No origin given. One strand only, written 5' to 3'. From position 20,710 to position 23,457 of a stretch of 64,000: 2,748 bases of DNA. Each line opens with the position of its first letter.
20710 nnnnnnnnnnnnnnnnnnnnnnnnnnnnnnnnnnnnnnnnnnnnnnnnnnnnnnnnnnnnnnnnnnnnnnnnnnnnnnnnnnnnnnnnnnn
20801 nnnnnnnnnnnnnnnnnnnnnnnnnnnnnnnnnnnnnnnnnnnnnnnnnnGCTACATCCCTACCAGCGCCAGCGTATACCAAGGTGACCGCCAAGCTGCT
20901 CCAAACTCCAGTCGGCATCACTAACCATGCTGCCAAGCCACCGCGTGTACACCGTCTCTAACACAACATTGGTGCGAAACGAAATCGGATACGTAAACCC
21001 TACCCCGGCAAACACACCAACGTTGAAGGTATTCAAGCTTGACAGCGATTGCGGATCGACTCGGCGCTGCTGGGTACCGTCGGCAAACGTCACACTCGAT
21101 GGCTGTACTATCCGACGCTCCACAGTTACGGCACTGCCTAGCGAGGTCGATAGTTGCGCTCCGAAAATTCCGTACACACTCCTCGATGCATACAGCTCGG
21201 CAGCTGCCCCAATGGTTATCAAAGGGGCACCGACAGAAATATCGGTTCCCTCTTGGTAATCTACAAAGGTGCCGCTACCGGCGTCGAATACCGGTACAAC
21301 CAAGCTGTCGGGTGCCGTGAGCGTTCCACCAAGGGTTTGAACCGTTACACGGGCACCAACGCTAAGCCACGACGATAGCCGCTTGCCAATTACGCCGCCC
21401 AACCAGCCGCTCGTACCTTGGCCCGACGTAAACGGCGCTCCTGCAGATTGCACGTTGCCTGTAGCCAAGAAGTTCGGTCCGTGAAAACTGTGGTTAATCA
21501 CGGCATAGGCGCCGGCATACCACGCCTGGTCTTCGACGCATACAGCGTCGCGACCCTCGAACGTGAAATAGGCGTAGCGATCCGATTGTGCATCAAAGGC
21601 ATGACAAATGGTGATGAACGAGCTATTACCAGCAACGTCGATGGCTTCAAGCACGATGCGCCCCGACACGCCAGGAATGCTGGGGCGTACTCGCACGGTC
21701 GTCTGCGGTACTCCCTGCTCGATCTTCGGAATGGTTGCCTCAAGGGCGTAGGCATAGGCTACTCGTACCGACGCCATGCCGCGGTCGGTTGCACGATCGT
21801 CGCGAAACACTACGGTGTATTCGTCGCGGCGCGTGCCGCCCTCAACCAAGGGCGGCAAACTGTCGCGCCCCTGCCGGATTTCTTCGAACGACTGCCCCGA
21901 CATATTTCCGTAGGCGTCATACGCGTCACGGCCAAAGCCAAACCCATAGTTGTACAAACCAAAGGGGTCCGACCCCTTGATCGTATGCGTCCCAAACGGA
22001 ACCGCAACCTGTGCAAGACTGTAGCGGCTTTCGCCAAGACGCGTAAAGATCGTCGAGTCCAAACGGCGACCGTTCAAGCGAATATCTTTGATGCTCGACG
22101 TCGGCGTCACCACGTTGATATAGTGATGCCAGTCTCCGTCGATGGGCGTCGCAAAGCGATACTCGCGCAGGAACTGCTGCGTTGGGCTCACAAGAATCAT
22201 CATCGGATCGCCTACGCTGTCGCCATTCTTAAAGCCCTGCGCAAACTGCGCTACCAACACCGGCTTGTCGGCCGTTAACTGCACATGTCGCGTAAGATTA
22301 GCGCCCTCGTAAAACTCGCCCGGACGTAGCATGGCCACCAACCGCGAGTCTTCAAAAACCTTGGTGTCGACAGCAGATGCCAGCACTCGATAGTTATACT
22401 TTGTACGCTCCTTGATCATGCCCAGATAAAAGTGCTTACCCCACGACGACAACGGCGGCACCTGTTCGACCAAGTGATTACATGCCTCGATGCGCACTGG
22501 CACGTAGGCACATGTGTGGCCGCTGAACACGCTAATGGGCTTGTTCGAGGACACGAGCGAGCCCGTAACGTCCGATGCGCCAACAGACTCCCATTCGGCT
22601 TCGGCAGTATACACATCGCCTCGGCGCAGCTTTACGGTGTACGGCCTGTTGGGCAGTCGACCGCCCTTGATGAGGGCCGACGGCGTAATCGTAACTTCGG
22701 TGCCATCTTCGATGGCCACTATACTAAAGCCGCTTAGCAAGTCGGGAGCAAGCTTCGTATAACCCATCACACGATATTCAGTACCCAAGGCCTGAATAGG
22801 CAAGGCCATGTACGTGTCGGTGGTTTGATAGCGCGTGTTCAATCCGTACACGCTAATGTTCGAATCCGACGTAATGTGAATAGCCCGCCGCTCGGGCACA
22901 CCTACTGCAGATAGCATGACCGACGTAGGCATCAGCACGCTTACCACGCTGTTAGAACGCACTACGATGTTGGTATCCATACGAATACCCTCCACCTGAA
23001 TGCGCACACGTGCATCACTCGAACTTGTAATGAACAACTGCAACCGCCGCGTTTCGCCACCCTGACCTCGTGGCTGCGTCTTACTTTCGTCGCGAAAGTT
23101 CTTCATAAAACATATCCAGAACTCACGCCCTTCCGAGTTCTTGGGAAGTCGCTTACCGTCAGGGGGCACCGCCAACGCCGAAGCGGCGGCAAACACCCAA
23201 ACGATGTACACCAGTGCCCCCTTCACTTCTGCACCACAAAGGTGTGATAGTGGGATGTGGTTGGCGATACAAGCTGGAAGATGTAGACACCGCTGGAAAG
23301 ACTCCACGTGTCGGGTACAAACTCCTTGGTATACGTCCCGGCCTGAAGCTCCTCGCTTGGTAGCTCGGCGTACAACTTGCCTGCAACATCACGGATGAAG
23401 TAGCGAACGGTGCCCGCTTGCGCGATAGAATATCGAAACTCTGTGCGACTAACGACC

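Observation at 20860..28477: Cell-surface locus: two paralogous secreted proteins flanking prfA, one fused to a beta-barrel, plus a T9SS-CTD protein and a DUF4397 lipoprotein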

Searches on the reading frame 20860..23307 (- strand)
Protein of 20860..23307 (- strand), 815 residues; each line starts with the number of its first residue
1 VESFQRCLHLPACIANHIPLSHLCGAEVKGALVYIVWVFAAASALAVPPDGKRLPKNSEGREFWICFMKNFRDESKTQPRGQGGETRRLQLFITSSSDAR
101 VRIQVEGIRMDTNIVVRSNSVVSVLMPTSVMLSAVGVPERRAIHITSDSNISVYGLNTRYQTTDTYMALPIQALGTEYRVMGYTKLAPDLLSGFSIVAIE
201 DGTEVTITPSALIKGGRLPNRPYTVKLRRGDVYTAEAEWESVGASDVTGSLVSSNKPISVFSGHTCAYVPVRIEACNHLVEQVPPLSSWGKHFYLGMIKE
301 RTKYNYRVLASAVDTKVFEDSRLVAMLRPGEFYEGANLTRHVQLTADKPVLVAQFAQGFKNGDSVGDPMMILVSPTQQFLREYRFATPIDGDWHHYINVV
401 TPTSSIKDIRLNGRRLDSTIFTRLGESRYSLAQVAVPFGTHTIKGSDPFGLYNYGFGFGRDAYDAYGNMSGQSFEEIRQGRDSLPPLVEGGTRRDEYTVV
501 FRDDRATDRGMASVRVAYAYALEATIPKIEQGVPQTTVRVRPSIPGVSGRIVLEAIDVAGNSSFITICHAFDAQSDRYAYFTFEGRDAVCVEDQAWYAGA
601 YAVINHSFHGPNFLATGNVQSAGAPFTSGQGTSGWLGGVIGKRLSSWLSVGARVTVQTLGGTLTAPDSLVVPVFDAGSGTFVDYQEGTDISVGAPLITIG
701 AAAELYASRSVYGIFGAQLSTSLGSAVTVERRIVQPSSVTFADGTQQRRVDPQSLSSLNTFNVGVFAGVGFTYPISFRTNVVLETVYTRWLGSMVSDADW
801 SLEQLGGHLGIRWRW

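Call 4: search_protein_families(library=pfam, proteins=[window:20860-23307:-], max_evalue=0.1)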
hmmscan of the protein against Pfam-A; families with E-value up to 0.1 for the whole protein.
window:20860-23307:- (815 aa): 1 family
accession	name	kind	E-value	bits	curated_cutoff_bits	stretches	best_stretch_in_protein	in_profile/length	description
PF17517.7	IgGFc_binding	-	2.7e-71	240.7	25.6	1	164-455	1-297/297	IgGFc binding protein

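Call 5: search_protein_families(library=ncbifam, proteins=[window:20860-23307:-], max_evalue=0.1)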
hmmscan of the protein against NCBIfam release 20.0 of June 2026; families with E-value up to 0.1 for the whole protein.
window:20860-23307:- (815 aa): 0 families

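Call 9: find_homologous_proteins(query=window:20860-23226:-, max_evalue=0.00001)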
Query window:20860-23226:- (788 aa): 653 proteins with E <= 0.00001 among 8000 candidates; the best 120 are listed.
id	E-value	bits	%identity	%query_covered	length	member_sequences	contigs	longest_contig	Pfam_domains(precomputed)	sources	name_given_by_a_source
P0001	0.0e+0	1778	100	99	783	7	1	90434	PF17517.8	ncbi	-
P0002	0.0e+0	1770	98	100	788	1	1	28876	PF17517.8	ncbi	-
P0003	0.0e+0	1622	88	100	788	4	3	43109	PF17517.8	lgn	-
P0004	0.0e+0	1387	74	100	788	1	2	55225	PF17517.8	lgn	-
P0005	0.0e+0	1100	60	100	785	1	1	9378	PF17517.8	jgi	jgi:IgGFc binding protein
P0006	0.0e+0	1081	61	96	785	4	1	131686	PF17517.8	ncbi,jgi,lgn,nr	ncbi:MAG: IgGFc-binding protein [Candidatus Kapabacteria bacterium]|jgi:hypothetical protein|nr:IgGF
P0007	0.0e+0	1035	57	100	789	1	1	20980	PF17517.8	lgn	-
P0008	7.1e-296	1002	56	99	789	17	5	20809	PF17517.8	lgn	-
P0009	4.1e-294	996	56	99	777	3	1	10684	PF17517.8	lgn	-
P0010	4.7e-294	996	54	100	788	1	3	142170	PF17517.8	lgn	-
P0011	4.1e-293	992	56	100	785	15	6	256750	PF17517.8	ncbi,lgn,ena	-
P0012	4.2e-293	992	56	99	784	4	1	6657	PF17517.8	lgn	-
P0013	2.3e-292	990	56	99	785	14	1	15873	PF17517.8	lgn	-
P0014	3.6e-292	989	56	98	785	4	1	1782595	PF17517.8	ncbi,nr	ncbi:MAG: IgGFc-binding protein [Ignavibacteria bacterium]|nr:IgGFc-binding protein [Ignavibacteria 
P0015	2.3e-291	987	56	99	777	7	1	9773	PF17517.8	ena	-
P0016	9.5e-291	985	55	100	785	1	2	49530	PF17517.8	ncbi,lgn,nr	ncbi:MAG TPA: IgGFc-binding protein [Candidatus Didemnitutus sp.]|nr:IgGFc-binding protein [Candidat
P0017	1.1e-290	984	56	98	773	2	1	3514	PF17517.8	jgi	-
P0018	4.9e-290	982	54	99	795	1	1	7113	PF17517.8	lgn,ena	-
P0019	1.2e-288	978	54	99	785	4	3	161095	PF17517.8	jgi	-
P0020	6.1e-287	972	55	100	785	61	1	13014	PF17517.8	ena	-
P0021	1.6e-286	971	54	99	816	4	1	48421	PF17517.8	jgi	-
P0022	3.5e-286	970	55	97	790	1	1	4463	PF17517.8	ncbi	-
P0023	3.6e-286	969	54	100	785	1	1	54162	PF17517.8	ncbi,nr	ncbi:MAG: IgGFc-binding protein [Candidatus Kapabacteria bacterium]|nr:IgGFc-binding protein [Candid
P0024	5.0e-286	969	55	97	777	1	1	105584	PF17517.8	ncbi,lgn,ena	-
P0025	2.1e-285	967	55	100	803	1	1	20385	PF17517.8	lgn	-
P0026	3.1e-285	966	56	97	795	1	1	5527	PF17517.8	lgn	-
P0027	3.5e-285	966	54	100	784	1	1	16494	PF17517.8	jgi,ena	-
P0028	3.7e-285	966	54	97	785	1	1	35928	PF17517.8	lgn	-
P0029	1.0e-284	965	54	100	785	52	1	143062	PF17517.8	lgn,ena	-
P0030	1.2e-284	964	55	99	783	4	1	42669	PF17517.8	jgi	jgi:hypothetical protein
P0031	6.6e-282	955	53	99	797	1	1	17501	PF17517.8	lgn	-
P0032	1.7e-281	954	55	98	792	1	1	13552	PF17517.8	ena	-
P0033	2.3e-281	954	53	99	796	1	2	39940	PF17517.8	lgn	-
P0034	3.6e-281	953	53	99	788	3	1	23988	PF17517.8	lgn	-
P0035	4.1e-281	953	54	97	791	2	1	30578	PF17517.8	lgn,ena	-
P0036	8.2e-281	952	53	99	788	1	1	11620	PF17517.8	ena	-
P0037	1.0e-280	951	54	97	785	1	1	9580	PF17517.8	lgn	-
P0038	1.7e-280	951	53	100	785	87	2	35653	PF17517.8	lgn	-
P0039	2.1e-280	950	54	100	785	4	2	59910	PF17517.8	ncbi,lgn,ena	-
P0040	3.8e-280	950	54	98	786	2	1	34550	PF17517.8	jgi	jgi:hypothetical protein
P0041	4.8e-280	949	53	99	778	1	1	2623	PF17517.8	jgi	jgi:hypothetical protein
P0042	6.8e-280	949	54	100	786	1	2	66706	PF17517.8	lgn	-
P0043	2.1e-279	947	53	98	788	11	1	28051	PF17517.8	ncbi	ncbi:hypothetical protein BH10BAC6_BH10BAC6_12060 [soil metagenome]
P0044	3.3e-279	946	54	98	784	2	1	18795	PF17517.8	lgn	-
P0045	2.9e-278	943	53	97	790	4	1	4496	PF17517.8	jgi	jgi:hypothetical protein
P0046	3.8e-278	943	54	96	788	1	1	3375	PF17517.8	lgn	-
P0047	6.8e-277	939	52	99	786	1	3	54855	PF17517.8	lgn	-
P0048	1.0e-276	938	56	95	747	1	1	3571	PF17517.8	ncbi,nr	ncbi:MAG: IgGFc-binding protein [Candidatus Kapabacteria bacterium]|nr:IgGFc-binding protein [Candid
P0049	3.6e-276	936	55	95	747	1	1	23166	PF17517.8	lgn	-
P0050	7.3e-276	935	53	97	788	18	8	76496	PF17517.8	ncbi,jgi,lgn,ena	-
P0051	8.3e-276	935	51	98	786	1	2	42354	PF17517.8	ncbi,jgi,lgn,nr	ncbi:MAG: IgGFc-binding protein [Ignavibacteria bacterium]|nr:IgGFc-binding protein [Ignavibacteria 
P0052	9.4e-276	935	53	98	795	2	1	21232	PF17517.8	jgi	-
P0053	4.3e-275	933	52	100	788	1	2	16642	PF17517.8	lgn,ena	-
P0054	1.0e-273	928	52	100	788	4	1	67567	PF17517.8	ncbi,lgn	-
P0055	3.2e-273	927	53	96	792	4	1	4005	PF17517.8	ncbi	-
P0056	1.3e-272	925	52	99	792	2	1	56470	PF17517.8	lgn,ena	-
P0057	9.2e-272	922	54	98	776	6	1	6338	PF17517.8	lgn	-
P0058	1.2e-271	921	52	97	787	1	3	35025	PF17517.8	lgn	-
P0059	4.8e-271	919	52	99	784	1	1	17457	PF17517.8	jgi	jgi:hypothetical protein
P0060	8.4e-271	919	52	97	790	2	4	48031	PF17517.8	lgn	-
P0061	2.6e-269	914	52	97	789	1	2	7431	PF17517.8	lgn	-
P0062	2.1e-268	911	54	95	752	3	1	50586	PF17517.8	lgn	-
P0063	1.0e-267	908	51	99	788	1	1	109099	PF17517.8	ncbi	-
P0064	1.1e-261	889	51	100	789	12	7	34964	PF17517.8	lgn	-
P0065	1.4e-255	868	52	96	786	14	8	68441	PF17517.8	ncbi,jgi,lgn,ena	ncbi:MAG: IgGFc-binding protein [Ignavibacteria bacterium]|jgi:hypothetical protein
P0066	1.0e-254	865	51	96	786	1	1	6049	PF17517.8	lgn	-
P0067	3.1e-253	861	51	96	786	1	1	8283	PF17517.8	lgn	-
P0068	3.7e-253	860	51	96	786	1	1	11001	PF17517.8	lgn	-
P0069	4.0e-253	860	52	96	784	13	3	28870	PF17517.8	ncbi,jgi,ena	jgi:hypothetical protein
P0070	8.8e-253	859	52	96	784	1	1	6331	PF17517.8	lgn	-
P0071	9.0e-253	859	50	100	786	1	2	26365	PF17517.8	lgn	-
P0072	2.0e-251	855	49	100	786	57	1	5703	PF17517.8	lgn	-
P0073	1.1e-250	852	50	96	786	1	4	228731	PF17517.8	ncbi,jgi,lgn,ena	-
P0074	1.1e-250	852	50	96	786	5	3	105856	PF17517.8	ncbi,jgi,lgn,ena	jgi:hypothetical protein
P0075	1.7e-250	852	50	96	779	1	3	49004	PF17517.8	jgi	jgi:hypothetical protein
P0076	5.5e-250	850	50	96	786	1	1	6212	PF17517.8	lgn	-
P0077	7.5e-250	849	49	99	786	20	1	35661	PF17517.8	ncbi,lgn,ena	-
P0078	5.2e-249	847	51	96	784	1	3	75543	PF17517.8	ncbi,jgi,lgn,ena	ncbi:MAG: hypothetical protein RIR53_382 [Bacteroidota bacterium]|jgi:hypothetical protein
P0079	5.6e-249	846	50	99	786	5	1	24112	PF17517.8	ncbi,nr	ncbi:MAG: hypothetical protein FGM32_06215 [Candidatus Kapabacteria bacterium]|nr:hypothetical prote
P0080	4.5e-247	840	49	100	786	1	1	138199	PF17517.8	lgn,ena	-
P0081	6.2e-247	840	50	96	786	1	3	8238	PF17517.8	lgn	-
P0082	3.7e-242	824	49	96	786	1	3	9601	PF17517.8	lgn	-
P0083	4.7e-241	820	48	98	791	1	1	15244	PF17517.8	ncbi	ncbi:MAG: IgGFc-binding protein [Bacteroidota bacterium]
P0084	5.0e-239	814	47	98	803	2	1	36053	PF17517.8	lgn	-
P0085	5.0e-239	814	48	96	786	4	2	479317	PF17517.8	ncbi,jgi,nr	ncbi:MAG: hypothetical protein FJ211_01790 [Ignavibacteria bacterium]|nr:hypothetical protein [Ignav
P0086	4.6e-237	807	60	74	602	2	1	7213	PF17517.8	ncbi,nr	ncbi:MAG: hypothetical protein FGM24_10155, partial [Candidatus Kapabacteria bacterium]|nr:hypotheti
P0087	6.9e-237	806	46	99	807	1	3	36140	PF17517.8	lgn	-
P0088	2.7e-236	805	47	96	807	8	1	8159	PF17517.8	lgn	-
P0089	1.0e-235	803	47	98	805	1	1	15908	PF17517.8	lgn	-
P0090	5.2e-232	790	46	96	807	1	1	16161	PF17517.8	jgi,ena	-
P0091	9.5e-232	789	47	100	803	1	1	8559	PF17517.8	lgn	-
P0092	4.6e-231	787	45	99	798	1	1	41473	PF17517.8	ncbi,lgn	-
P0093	6.7e-231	787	46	100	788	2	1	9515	PF17517.8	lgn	-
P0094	3.0e-230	785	45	100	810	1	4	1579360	PF17517.8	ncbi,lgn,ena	ncbi:MAG: IgGFc-binding protein [Candidatus Kapaibacterium sp.]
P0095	3.4e-230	784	46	96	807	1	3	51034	PF17517.8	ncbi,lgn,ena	-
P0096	7.4e-230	783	46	96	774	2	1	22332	PF17517.8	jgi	jgi:hypothetical protein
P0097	9.0e-230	783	46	96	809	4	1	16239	PF17517.8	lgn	-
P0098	1.3e-229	782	45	96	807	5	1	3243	PF17517.8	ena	-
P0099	1.4e-229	782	46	96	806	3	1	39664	PF17517.8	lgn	-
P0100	4.7e-229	781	45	99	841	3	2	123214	PF17517.8,PF13568.13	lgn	-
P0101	7.3e-229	780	46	96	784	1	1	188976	PF17517.8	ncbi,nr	ncbi:MAG: IgGFc-binding protein [Ignavibacteria bacterium]|nr:IgGFc-binding protein [Ignavibacteria 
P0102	7.1e-228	777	45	98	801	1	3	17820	PF17517.8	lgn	-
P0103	3.9e-227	774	45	100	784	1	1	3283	PF17517.8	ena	-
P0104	4.0e-227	774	46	99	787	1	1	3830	PF17517.8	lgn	-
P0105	7.2e-227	773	46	96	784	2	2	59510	PF17517.8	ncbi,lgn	-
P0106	4.1e-225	768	45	99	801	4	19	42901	PF17517.8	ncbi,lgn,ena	-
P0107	3.4e-224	765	45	97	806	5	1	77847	PF17517.8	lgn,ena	-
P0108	4.6e-224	764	46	94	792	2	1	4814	PF17517.8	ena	-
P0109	9.7e-221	753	45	99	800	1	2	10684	PF17517.8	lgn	-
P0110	1.4e-220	753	45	97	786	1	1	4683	PF17517.8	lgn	-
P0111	3.5e-220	751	43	100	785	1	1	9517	PF17517.8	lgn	-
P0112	1.1e-217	743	45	98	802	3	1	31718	PF17517.8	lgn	-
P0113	5.2e-216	737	45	96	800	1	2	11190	PF17517.8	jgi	-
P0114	6.8e-216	737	42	99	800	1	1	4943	PF17517.8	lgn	-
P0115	8.3e-216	737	45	97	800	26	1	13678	PF17517.8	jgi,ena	-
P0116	1.0e-215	736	43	100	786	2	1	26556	PF17517.8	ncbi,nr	ncbi:MAG: IgGFc-binding protein [Candidatus Kapabacteria bacterium]|nr:IgGFc-binding protein [Candid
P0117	1.4e-215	736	45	96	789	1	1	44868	PF17517.8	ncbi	-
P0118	1.4e-215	736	44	99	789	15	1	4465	PF17517.8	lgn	-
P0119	2.0e-215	735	43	98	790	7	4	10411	PF17517.8,PF13568.13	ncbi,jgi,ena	-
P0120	2.9e-214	732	44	100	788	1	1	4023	PF17517.8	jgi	jgi:hypothetical protein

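Call 19: search_solved_structures(query=A1, max_evalue=1, show_alignments=2)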
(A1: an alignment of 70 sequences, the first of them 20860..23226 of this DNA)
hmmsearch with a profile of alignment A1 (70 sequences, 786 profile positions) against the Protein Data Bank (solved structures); distinct sequences matched with E-value up to 1: 0.

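Call 22: find_encoding_contigs(protein=P0014, flank=10000, max_places=2)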
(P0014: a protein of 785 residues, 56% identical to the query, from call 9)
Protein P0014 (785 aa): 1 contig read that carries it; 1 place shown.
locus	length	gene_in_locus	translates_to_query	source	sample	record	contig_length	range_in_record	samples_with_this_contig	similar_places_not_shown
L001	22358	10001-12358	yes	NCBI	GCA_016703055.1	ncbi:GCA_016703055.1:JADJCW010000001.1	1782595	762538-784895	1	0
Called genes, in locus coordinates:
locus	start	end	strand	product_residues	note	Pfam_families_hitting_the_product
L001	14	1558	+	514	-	PF01039:Carboxyl_trans, PF03255:ACCA (weak)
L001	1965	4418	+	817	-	PF11999:Ice_binding, PF03404:Mo-co_dimer (faint), PF18962:Por_Secre_tail (faint)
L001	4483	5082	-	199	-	PF00188:CAP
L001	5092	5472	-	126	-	PF07681:DoxX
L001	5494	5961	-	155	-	PF01047:MarR (weak)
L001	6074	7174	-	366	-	PF03462:PCRF, PF00472:RF-1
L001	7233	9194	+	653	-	PF14344:DUF4397 (weak)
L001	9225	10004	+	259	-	-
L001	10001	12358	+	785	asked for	PF17517:IgGFc_binding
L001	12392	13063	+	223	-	PF03379:CcmB, PF12698:ABC2_membrane_3 (weak)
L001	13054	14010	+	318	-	PF00149:Metallophos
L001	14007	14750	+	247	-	-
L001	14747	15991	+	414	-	PF03009:GDPD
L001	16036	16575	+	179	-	-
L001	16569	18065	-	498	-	PF00890:FAD_binding_2 (weak), PF01266:DAO (faint), PF01593:Amino_oxidase, PF07992:Pyr_redox_2 (faint), PF13450:NAD_binding_8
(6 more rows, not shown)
